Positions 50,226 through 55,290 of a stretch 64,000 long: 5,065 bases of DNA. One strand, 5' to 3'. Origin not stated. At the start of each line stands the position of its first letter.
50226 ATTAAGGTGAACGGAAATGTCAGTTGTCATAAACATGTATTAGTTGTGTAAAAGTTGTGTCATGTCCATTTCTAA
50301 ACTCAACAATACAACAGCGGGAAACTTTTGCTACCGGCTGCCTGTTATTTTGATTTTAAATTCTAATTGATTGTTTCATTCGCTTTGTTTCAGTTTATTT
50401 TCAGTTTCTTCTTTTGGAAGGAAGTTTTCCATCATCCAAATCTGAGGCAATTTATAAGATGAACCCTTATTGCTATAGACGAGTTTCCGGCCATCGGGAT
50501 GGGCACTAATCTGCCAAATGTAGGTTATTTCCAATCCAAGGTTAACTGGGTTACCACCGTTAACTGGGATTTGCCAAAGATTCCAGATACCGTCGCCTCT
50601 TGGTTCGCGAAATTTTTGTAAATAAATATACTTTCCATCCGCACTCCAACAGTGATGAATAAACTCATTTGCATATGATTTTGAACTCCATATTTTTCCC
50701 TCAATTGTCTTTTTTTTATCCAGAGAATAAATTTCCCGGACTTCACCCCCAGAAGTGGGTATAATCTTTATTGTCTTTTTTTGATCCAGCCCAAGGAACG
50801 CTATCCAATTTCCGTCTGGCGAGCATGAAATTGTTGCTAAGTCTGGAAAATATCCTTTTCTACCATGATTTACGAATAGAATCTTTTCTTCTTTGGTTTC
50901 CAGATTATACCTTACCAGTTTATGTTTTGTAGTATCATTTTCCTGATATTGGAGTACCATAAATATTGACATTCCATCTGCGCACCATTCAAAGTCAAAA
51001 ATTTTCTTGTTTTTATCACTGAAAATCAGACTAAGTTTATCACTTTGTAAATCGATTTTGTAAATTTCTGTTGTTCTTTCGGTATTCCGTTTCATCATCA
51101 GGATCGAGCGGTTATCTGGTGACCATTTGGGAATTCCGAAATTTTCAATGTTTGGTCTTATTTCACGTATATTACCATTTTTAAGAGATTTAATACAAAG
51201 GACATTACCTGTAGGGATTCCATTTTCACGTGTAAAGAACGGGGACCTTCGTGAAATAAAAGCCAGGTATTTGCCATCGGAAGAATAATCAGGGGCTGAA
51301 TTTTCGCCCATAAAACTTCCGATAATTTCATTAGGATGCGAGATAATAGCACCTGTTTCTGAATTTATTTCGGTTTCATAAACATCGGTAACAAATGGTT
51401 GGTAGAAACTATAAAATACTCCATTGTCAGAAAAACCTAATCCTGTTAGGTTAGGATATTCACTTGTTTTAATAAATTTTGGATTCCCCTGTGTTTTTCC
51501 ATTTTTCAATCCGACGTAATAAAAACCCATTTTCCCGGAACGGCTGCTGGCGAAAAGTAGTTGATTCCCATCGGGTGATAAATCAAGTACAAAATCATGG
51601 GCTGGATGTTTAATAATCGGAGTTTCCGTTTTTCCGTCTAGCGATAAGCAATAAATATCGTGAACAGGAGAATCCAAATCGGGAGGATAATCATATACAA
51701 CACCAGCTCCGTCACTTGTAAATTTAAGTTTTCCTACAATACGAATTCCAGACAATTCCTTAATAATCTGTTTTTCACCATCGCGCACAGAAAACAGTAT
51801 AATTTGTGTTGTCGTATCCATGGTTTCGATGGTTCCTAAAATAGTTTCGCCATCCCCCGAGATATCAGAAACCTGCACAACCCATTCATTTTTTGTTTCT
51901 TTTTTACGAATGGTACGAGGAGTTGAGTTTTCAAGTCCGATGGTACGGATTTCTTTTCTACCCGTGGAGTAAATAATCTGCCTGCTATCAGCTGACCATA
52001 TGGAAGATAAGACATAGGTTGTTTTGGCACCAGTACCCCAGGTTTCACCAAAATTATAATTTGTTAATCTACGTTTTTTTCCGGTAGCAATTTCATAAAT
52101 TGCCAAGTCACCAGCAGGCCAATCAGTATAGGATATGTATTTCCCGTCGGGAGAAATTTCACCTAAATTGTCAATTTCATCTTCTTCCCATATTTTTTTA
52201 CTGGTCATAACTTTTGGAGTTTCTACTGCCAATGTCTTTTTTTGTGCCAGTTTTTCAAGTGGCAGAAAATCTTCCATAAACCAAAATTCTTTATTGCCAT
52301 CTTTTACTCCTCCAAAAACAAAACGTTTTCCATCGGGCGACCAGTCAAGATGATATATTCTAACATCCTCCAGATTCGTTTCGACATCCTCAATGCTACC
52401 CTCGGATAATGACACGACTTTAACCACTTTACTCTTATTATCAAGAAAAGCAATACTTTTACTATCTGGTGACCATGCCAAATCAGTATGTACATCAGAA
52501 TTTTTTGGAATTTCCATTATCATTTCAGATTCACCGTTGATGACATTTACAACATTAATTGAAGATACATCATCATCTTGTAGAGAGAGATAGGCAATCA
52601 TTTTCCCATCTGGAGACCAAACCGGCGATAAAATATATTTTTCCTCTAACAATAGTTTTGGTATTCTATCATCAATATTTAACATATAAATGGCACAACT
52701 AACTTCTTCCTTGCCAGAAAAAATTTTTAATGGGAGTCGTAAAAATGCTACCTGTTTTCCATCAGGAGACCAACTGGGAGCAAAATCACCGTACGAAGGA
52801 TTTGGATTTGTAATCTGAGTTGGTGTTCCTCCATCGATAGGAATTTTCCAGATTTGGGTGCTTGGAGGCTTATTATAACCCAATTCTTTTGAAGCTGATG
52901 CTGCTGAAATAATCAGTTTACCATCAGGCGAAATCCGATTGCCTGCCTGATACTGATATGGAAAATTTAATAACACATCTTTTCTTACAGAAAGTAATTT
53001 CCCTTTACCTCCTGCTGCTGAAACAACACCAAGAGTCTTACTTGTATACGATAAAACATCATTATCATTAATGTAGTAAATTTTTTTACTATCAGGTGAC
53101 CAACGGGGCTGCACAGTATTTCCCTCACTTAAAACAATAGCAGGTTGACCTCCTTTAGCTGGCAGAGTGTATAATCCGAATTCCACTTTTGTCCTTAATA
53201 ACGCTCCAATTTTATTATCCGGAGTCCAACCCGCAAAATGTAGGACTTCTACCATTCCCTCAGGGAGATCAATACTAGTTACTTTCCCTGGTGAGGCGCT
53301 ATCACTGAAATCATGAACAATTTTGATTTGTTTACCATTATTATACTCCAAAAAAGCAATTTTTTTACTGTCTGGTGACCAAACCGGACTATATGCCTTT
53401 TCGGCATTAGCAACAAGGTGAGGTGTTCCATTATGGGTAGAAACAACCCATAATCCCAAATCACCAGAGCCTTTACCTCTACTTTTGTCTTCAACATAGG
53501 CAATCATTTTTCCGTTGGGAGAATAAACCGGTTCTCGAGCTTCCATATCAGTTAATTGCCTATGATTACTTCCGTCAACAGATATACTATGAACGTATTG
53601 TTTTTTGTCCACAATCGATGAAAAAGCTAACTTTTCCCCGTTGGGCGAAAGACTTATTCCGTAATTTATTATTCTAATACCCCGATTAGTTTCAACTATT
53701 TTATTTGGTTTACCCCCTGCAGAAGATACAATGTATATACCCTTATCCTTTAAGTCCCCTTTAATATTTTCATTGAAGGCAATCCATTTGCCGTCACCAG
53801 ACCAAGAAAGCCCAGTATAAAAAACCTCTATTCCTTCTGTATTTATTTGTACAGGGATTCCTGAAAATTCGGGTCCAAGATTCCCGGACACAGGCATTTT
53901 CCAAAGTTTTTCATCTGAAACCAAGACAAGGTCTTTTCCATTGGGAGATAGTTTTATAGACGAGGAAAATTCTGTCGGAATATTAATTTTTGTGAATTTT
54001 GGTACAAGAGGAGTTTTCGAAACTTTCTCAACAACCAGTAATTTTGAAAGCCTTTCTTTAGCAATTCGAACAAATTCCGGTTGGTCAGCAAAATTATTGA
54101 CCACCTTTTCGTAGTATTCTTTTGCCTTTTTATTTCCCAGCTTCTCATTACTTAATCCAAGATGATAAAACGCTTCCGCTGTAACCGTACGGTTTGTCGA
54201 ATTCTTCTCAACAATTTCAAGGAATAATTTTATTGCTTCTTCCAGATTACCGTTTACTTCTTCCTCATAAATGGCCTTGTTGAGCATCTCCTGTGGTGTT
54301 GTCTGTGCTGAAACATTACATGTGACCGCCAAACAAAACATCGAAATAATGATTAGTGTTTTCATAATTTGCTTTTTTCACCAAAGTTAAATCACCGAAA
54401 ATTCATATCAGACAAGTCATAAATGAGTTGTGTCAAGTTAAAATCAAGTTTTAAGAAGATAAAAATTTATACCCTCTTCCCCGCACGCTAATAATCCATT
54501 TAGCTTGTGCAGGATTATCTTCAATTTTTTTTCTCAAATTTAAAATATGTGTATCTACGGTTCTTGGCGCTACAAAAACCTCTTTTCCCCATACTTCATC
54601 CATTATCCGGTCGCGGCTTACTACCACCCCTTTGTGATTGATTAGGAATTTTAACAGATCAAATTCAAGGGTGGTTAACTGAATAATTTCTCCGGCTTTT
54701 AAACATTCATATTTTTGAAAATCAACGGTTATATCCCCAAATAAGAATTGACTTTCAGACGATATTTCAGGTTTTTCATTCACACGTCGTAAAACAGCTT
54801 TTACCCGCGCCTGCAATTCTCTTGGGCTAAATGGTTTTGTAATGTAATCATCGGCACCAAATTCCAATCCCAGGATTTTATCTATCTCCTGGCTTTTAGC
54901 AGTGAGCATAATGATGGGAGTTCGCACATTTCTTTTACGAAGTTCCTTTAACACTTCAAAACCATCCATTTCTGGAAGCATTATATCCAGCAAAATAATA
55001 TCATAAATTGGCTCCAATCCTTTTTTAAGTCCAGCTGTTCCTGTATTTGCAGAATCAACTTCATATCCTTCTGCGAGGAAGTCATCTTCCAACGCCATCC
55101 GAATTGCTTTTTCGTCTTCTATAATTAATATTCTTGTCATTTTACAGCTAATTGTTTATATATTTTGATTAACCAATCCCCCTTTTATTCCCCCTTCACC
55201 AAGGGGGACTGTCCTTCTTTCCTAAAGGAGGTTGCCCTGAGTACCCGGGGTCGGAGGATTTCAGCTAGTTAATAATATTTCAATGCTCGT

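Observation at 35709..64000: Iterated kinase / regulator / secreted TPR-propeller array (four or more paralogous three-component modules, about 28 kb)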

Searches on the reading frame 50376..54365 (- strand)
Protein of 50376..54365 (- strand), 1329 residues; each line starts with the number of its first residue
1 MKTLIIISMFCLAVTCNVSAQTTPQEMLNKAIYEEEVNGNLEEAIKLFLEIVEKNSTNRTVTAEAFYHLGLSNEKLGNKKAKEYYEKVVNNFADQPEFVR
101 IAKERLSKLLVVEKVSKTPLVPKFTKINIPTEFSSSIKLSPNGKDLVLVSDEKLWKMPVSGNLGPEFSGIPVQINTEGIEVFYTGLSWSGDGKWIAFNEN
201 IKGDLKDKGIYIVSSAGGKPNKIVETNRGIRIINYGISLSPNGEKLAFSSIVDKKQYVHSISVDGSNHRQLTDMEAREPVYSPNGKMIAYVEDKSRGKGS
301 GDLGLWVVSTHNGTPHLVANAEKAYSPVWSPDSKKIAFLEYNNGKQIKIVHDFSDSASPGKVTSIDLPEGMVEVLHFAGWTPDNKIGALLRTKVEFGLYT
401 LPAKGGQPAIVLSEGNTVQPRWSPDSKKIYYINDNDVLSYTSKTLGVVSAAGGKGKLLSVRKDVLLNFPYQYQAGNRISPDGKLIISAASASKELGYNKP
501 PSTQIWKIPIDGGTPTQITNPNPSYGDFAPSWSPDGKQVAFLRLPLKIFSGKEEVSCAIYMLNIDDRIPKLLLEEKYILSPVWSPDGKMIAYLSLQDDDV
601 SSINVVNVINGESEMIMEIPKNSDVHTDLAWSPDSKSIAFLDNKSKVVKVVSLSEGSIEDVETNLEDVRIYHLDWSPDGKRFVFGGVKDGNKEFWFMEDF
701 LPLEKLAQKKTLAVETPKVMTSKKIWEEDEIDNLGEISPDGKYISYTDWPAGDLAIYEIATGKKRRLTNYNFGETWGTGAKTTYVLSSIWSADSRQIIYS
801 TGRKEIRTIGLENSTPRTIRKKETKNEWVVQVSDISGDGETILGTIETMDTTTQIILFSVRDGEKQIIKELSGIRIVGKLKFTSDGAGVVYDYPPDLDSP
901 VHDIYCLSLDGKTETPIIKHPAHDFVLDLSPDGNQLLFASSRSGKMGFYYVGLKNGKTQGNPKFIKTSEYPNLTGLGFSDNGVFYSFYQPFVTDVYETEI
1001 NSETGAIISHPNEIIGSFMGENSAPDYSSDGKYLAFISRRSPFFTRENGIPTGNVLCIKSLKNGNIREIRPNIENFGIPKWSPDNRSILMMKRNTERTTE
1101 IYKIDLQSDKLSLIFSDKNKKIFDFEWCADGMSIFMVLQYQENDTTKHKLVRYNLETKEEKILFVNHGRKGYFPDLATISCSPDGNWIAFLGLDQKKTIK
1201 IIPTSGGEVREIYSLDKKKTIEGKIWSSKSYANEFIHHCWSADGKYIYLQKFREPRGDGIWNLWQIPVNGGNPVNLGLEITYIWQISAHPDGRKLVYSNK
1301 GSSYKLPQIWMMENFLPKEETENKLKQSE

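Call 5: search_protein_families(library=pfam, proteins=[window:50376-54365:-], max_evalue=0.01)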
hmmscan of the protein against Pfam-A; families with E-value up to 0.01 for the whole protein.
window:50376-54365:- (1329 aa): 17 families
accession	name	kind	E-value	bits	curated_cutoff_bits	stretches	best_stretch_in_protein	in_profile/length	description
PF07676.18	PD40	-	5.8e-54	179.5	20.9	4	523-542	6-26/38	WD40-like Beta Propeller Repeat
PF25174.1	Beta-prop_THOC3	-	2e-21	76.7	305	1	572-697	86-200/272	THOC3 beta-propeller domain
PF00930.27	DPPIV_N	-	1.2e-18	67.4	22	0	582-613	107-138/354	Dipeptidyl peptidase IV (DPP IV) N-terminal region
PF23414.1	Beta-prop_EML_2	-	1.3e-09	38.3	90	1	580-716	44-172/266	Echinoderm microtubule-associated protein second beta-propeller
PF00400.38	WD40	-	1.9e-08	34.9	27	0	670-686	14-30/39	WD domain, G-beta repeat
PF23389.1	Beta-prop_WDR19_1st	-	4.5e-07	29.6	27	1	602-688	18-102/325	WDR19 first beta-propeller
PF24807.1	WD40_CDC20-Fz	-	2.4e-06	27.5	200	1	559-706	31-173/292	CDC20/Fizzy WD40 domain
PF12894.13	ANAPC4_WD40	-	2.9e-06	27.9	22.9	0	629-694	1-64/91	Anaphase-promoting complex subunit 4 WD40 domain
PF24797.1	Beta-prop_WDR35_TULP_N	-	7.5e-06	25.7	80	0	614-690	108-178/332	WDR35/TULP4 N-terminal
PF08662.17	eIF2A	-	3.7e-05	24.2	20.5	0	610-713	47-148/194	Eukaryotic translation initiation factor eIF2A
PF13174.12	TPR_6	-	5.6e-05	24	26.3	1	64-93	1-31/33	Tetratricopeptide repeat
PF24817.1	WD40_WDHD1_1st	-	8.8e-05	22.3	109.9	0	582-646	229-288/291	WDHD1 first WD40 domain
PF02897.21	Peptidase_S9_N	-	0.00011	21.6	24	0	584-685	132-187/414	Prolyl oligopeptidase, N-terminal beta-propeller domain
PF08450.18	SGL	-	0.00022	21.3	26.3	0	741-933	11-188/246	SMP-30/Gluconolactonase/LRE-like region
PF23775.1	Beta-prop_RIG_2nd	-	0.0014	18.5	80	0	593-677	9-90/278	RIG second beta-propeller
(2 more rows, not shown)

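Call 7: search_protein_families(library=ncbifam, proteins=[window:50376-54365:-], max_evalue=0.001)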
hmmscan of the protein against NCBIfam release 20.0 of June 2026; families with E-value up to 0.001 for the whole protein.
window:50376-54365:- (1329 aa): 8 families
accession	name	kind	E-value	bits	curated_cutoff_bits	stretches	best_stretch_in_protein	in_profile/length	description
TIGR02800.1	propeller_TolB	equivalog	3.7e-59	200.7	343.15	5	317-542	186-383/418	Tol-Pal system beta propeller repeat protein TolB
NF053518.1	DipepPtdsDpp5Prph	equivalog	4.5e-38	131.2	900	3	993-1130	227-352/655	dipeptidyl-peptidase Dpp5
NF033523.0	lasso_peptidase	equivalog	1.5e-34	119.8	400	2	628-685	92-149/638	Atxe2 family lasso peptide isopeptidase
NF002183.0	PRK01029.1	equivalog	6e-34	117.8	405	4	513-645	270-392/429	Tol-Pal system protein TolB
NF003124.0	PRK04043.1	equivalog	6.3e-08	31.8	428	0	790-890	195-292/419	Tol-Pal system protein TolB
NF045725.1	TmcD_fam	equivalog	1.2e-05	24.4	440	0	237-351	310-410/412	electron transfer complex subunit TmcD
TIGR02795.1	tol_pal_ybgF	equivalog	0.00038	21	90.1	1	38-98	52-112/119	tol-pal system protein YbgF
NF053852.1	vesicle_Bd0635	exception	0.00085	19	250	0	61-109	173-221/223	CpoB-like predatory vesicle lipoprotein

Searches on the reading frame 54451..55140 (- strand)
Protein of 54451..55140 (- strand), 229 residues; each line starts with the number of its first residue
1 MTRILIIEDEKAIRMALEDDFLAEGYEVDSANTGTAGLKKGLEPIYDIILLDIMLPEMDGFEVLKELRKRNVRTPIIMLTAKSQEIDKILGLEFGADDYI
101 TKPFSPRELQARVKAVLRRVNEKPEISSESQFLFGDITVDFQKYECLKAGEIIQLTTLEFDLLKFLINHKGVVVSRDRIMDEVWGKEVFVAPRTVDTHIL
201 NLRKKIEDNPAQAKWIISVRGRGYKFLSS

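Call 5: search_protein_families(library=pfam, proteins=[window:54451-55140:-], max_evalue=0.01)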
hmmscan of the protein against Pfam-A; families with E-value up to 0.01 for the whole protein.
window:54451-55140:- (229 aa): 3 families
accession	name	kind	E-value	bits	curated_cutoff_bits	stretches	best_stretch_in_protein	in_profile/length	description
PF00072.30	Response_reg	-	1.2e-29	103.1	30.2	1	4-114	1-111/111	Response regulator receiver domain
PF00486.34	Trans_reg_C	-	1e-26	93.2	26.2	1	151-226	2-77/77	Transcriptional regulatory protein, C terminal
PF00702.32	Hydrolase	-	0.0092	16.8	26.4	0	26-125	68-172/191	haloacid dehalogenase-like hydrolase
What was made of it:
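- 54451..55140 (-): RR3 (subfamily B). Call 5.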

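Call 7: search_protein_families(library=ncbifam, proteins=[window:54451-55140:-], max_evalue=0.001)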
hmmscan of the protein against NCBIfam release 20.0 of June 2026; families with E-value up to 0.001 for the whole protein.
window:54451-55140:- (229 aa): 102 families (the best 25 are shown)
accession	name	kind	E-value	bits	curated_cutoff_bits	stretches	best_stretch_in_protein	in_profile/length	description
NF040534.1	resp_reg_YycF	equivalog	5.4e-68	228.7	340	1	3-225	2-226/231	response regulator YycF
TIGR02154.1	PhoB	equivalog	8.5e-63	211.7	296.2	1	2-226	3-225/226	phosphate regulon transcriptional regulator PhoB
NF045944.1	ResRegRpaBCyano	equivalog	2.4e-62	210.3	330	1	5-226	1-227/229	response regulator transcription factor RpaB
NF053854.1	RespRegPhoBBctds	equivalog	9.7e-62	208.3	270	1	4-226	1-224/225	two-component system response regulator PhoB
NF008296.0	PRK11083.1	equivalog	2e-59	200.8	273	1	2-226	4-225/228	two-component system response regulator CreB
NF007005.1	PRK09468.1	equivalog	1.1e-57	195.3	331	1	2-227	4-232/237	osmolarity response regulator transcription factor OmpR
NF040689.1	MtrAB_MtrA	equivalog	1.5e-57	194.4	300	1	4-225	1-217/219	MtrAB system response regulator MtrA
NF033117.2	vanR_ACDEGLN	exception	5.4e-57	192.9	350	1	4-225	1-224/226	VanR-ABDEGLN family response regulator transcription factor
NF007982.1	PRK10710.1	equivalog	1.2e-56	191.9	380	1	2-226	8-227/235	envelope stress response regulator BaeR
TIGR01387.1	cztR_silR_copR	subfamily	2.6e-54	184.2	279.2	1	4-226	1-218/218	heavy metal response regulator transcription factor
NF041733.1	resp_reg_CseB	equivalog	2e-53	181.1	350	1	3-226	2-226/228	two-component system response regulator CseB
NF008199.0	PRK10955.1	equivalog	1e-52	179.4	341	1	1-228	1-230/232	envelope stress response regulator transcription factor CpxR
NF051850.1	RespRegRprY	equivalog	3.4e-51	173.9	370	1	2-227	5-227/234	response regulator transcription factor RprY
NF033120.0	vanR_FM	exception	1.6e-50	171.9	460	1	3-226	5-229/231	vancomycin resistance response regulator transcription factor, VanR-F/VanR-M family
NF041209.1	resp_regPieR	equivalog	7.2e-49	166.5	450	1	3-226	2-227/231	two component system response regulator PieR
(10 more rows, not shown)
